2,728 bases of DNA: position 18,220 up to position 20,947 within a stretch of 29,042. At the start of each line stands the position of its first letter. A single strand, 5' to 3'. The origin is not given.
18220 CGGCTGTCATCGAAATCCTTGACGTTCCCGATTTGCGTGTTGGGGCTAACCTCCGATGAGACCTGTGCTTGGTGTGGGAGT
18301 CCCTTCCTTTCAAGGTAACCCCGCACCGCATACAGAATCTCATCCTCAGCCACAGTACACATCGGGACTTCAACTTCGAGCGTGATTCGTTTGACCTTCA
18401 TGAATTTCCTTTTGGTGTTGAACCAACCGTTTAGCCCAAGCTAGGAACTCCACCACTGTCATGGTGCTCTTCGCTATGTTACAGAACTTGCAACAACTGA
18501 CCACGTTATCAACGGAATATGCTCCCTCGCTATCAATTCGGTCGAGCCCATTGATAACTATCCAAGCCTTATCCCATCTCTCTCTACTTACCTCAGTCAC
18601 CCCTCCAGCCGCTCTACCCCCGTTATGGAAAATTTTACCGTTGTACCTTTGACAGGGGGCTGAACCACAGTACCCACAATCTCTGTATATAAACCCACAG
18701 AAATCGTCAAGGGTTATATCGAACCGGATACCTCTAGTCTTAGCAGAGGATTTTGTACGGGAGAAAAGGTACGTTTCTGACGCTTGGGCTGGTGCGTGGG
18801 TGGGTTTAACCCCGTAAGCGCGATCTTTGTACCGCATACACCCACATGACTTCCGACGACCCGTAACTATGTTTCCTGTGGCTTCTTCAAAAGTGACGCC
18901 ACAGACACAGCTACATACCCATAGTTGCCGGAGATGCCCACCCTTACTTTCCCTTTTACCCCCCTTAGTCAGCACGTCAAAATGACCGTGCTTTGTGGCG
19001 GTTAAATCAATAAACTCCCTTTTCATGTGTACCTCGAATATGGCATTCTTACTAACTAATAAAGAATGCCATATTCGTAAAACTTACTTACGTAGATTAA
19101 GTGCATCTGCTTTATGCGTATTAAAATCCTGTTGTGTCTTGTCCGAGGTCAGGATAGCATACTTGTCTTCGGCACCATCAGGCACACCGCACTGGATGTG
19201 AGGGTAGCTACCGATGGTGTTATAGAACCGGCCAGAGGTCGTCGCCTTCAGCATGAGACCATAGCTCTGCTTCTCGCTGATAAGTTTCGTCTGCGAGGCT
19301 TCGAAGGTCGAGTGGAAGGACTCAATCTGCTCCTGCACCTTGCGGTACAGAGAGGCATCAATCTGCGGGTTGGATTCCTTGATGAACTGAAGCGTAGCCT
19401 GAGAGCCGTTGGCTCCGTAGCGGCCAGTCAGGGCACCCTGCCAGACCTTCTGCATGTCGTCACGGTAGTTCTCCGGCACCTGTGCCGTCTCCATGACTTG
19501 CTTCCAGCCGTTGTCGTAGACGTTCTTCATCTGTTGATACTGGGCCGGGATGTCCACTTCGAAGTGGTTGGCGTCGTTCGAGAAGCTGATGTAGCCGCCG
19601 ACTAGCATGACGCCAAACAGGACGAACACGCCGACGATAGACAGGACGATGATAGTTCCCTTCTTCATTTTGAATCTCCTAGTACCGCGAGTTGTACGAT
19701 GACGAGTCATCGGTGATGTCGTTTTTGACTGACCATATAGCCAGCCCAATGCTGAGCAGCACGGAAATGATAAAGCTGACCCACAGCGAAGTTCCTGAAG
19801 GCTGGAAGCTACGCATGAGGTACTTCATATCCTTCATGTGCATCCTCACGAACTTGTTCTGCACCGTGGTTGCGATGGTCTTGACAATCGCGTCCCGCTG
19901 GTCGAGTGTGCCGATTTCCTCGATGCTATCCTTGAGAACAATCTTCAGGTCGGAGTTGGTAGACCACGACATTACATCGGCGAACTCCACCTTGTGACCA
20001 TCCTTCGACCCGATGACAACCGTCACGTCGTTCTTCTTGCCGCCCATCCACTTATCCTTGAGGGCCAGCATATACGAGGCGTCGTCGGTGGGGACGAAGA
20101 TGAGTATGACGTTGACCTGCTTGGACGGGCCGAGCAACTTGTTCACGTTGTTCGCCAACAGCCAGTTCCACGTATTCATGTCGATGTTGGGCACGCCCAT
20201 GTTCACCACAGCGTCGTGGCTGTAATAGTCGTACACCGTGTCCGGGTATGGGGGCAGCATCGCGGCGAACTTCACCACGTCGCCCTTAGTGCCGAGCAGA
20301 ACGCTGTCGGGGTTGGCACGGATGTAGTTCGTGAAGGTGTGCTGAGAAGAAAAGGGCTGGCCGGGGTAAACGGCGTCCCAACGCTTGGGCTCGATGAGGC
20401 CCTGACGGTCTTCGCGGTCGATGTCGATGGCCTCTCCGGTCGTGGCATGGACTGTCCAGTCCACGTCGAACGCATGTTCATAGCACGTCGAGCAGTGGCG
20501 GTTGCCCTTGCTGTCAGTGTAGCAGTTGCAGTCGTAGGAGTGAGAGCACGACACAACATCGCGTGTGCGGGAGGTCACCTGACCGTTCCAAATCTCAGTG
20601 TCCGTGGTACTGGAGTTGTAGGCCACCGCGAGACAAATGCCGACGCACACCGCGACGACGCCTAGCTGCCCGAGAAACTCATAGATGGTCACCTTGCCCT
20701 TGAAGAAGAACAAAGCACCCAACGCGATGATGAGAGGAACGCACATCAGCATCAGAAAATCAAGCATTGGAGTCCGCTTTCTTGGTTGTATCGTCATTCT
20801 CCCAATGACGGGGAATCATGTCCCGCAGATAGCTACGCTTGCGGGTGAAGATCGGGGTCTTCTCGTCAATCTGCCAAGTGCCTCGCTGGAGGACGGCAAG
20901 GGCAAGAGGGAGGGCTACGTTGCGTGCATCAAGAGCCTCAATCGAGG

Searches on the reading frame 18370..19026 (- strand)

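Call 10: search_protein_families(library=phrogs, proteins=[window:18370-19026:-], max_evalue=0.001)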
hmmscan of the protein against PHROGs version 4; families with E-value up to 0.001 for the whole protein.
window:18370-19026:- (218 aa): 5 families
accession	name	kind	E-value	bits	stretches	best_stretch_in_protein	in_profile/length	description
phrog_1035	-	DNA, RNA and nucleotide metabolism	1.6e-16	62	1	26-207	54-235/271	endonuclease VII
phrog_3322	-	DNA, RNA and nucleotide metabolism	3.6e-14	53.9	2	161-210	108-157/162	endonuclease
phrog_374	-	DNA, RNA and nucleotide metabolism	1.5e-12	48.1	1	2-175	191-340/617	HNH endonuclease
phrog_3118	-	DNA, RNA and nucleotide metabolism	2.8e-08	34.5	0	161-188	71-98/287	HNH endonuclease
phrog_2214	-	DNA, RNA and nucleotide metabolism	0.00029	21.1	1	107-210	190-261/429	HNH endonuclease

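Call 52: search_protein_families(library=pfam, proteins=[window:18370-19026:-], max_evalue=0.01)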
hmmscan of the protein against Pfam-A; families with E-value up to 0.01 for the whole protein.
window:18370-19026:- (218 aa): 0 families

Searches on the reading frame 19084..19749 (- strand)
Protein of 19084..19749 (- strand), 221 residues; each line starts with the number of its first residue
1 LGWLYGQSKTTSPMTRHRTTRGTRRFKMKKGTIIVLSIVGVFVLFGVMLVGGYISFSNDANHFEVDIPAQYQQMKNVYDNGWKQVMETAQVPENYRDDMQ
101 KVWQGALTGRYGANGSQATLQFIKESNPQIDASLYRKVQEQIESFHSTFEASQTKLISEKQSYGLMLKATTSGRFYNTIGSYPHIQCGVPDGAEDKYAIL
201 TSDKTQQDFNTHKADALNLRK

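Call 10: search_protein_families(library=phrogs, proteins=[window:19084-19749:-], max_evalue=0.001)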
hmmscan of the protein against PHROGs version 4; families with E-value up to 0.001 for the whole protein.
window:19084-19749:- (221 aa): 1 family
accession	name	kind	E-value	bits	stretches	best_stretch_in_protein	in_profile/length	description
phrog_1383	-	head and packaging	7.1e-46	157.1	1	28-220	2-186/187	virion structural protein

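Call 52: search_protein_families(library=pfam, proteins=[window:19084-19749:-], max_evalue=0.01)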
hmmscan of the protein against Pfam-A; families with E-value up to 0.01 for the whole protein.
window:19084-19749:- (221 aa): 1 family
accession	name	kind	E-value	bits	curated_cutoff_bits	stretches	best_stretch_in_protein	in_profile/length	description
PF11812.13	DUF3333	-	0.0006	20.5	26.5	1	21-104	9-89/151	Domain of unknown function (DUF3333)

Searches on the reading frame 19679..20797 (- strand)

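Call 10: search_protein_families(library=phrogs, proteins=[window:19679-20797:-], max_evalue=0.001)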
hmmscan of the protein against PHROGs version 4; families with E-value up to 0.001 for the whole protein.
window:19679-20797:- (372 aa): 2 families
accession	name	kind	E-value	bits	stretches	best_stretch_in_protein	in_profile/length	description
phrog_2087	-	unknown function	4.4e-100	336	1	15-362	4-358/360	-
phrog_23737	-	unknown function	1.9e-25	90.5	1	157-351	2-195/212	-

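Call 32: search_protein_families(library=pfam, proteins=[window:19679-20797:-], max_evalue=0.01)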
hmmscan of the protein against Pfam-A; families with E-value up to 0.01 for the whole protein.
window:19679-20797:- (372 aa): 0 families
